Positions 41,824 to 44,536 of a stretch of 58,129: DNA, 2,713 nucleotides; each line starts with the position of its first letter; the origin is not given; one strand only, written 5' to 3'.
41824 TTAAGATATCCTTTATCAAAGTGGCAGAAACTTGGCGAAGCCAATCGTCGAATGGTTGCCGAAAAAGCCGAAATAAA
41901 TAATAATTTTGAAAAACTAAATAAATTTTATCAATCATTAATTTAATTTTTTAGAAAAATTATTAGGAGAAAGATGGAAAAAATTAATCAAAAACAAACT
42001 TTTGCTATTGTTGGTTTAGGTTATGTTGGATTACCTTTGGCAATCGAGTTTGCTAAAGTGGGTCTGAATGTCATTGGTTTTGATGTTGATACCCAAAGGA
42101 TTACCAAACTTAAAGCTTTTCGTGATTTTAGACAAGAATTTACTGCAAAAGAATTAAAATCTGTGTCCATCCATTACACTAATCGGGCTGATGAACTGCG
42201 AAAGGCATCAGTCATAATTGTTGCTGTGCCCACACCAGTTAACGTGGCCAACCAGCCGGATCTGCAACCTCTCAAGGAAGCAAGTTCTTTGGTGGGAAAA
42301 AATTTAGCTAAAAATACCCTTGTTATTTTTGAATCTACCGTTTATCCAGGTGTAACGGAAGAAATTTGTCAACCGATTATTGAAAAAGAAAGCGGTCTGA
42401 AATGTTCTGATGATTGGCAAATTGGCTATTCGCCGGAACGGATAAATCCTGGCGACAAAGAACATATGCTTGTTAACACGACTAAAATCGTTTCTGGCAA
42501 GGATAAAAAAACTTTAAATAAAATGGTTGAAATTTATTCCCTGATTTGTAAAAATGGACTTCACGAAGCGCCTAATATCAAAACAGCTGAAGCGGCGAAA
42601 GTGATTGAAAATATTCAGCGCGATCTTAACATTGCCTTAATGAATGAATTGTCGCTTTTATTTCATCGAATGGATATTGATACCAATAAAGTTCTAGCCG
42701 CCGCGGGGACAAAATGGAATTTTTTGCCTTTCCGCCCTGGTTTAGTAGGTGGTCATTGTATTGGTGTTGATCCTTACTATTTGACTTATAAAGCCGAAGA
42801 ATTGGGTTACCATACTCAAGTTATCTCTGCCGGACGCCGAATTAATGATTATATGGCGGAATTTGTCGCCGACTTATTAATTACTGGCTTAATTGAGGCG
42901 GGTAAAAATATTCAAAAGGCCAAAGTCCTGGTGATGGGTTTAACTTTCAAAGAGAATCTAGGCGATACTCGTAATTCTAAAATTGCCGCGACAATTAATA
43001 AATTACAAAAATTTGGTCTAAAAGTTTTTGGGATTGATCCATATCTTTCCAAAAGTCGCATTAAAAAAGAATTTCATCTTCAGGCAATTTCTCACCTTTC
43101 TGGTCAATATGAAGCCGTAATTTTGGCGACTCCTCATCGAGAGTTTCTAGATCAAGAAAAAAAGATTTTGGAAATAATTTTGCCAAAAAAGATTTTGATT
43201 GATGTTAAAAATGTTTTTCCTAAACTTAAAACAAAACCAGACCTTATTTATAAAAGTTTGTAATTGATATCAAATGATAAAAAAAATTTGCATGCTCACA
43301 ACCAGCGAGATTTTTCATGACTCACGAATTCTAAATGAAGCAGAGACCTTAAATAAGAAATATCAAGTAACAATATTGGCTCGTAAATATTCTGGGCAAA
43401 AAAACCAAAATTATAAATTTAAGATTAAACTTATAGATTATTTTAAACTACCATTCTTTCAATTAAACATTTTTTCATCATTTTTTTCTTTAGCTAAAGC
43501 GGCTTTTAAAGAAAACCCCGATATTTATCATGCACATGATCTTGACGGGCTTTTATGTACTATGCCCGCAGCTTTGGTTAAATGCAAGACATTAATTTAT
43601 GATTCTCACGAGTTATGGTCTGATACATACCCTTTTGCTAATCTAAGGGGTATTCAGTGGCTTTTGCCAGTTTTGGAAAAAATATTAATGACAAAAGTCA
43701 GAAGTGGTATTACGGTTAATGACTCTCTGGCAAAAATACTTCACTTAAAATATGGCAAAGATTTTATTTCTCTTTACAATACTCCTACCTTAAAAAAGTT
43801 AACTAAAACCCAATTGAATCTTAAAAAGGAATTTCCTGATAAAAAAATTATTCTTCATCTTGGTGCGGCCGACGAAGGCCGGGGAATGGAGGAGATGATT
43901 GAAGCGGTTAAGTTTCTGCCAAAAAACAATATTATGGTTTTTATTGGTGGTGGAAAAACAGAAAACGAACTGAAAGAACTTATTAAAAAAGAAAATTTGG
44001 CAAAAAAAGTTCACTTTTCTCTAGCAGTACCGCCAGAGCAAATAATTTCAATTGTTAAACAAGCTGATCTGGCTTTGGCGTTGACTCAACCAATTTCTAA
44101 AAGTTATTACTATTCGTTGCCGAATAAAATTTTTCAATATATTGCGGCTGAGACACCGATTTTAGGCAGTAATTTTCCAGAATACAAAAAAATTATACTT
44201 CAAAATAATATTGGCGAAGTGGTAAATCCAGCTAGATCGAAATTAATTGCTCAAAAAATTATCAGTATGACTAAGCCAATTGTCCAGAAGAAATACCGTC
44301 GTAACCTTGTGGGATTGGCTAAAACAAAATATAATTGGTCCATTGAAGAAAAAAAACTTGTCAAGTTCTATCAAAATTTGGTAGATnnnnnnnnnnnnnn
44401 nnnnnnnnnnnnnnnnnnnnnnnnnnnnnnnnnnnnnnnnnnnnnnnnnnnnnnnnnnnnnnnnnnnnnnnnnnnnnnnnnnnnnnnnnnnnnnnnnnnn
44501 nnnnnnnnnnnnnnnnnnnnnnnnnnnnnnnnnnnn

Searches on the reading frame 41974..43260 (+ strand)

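Call 79: search_protein_families(library=pfam, proteins=[window:41974-43260:+], max_evalue=0.001)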
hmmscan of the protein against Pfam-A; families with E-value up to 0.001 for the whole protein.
window:41974-43260:+ (429 aa): 5 families
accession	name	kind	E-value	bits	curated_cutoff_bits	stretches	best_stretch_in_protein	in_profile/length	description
PF03721.20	UDPG_MGDP_dh_N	-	4.3e-35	121.4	27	1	10-184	3-183/187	UDP-glucose/GDP-mannose dehydrogenase family, NAD binding domain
PF00984.24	UDPG_MGDP_dh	-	3.5e-26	91.6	25.4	1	203-292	1-93/94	UDP-glucose/GDP-mannose dehydrogenase family, central domain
PF03720.21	UDPG_MGDP_dh_C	-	1.5e-18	67.5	30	1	319-415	1-101/103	UDP-glucose/GDP-mannose dehydrogenase family, UDP binding domain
PF03446.21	NAD_binding_2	-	1.5e-07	32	21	1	10-137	2-109/161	NAD binding domain of 6-phosphogluconate dehydrogenase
PF02826.25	2-Hacid_dh_C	-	1e-05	25.5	25.1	0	6-65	35-96/178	D-isomer specific 2-hydroxyacid dehydrogenase, NAD binding domain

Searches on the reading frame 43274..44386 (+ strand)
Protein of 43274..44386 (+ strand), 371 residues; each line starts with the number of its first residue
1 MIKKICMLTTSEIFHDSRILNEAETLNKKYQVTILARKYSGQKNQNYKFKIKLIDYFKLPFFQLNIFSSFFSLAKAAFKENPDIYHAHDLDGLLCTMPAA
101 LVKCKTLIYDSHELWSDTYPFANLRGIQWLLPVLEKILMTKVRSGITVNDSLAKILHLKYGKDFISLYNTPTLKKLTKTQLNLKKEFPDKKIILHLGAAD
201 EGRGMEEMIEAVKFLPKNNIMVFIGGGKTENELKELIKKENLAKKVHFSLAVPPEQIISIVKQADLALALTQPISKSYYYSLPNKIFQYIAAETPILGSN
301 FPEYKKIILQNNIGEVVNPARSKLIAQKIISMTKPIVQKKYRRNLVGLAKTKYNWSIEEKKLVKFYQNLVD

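Call 79: search_protein_families(library=pfam, proteins=[window:43274-44386:+], max_evalue=0.001)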
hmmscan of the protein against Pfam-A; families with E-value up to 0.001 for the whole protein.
window:43274-44386:+ (371 aa): 4 families
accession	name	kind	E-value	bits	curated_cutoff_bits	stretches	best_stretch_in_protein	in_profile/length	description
PF00534.26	Glycos_transf_1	-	5.8e-19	68.7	26.4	1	186-333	11-156/172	Glycosyl transferases group 1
PF13692.12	Glyco_trans_1_4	-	1.4e-11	45.2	27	1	191-332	2-139/142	Glycosyl transferases group 1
PF13439.12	Glyco_transf_4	-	8.2e-10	39.4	28.5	1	19-161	8-153/170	Glycosyltransferase Family 4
PF13477.12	Glyco_trans_4_2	-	0.00029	21.4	23.4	1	4-108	1-103/139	Glycosyl transferase 4-like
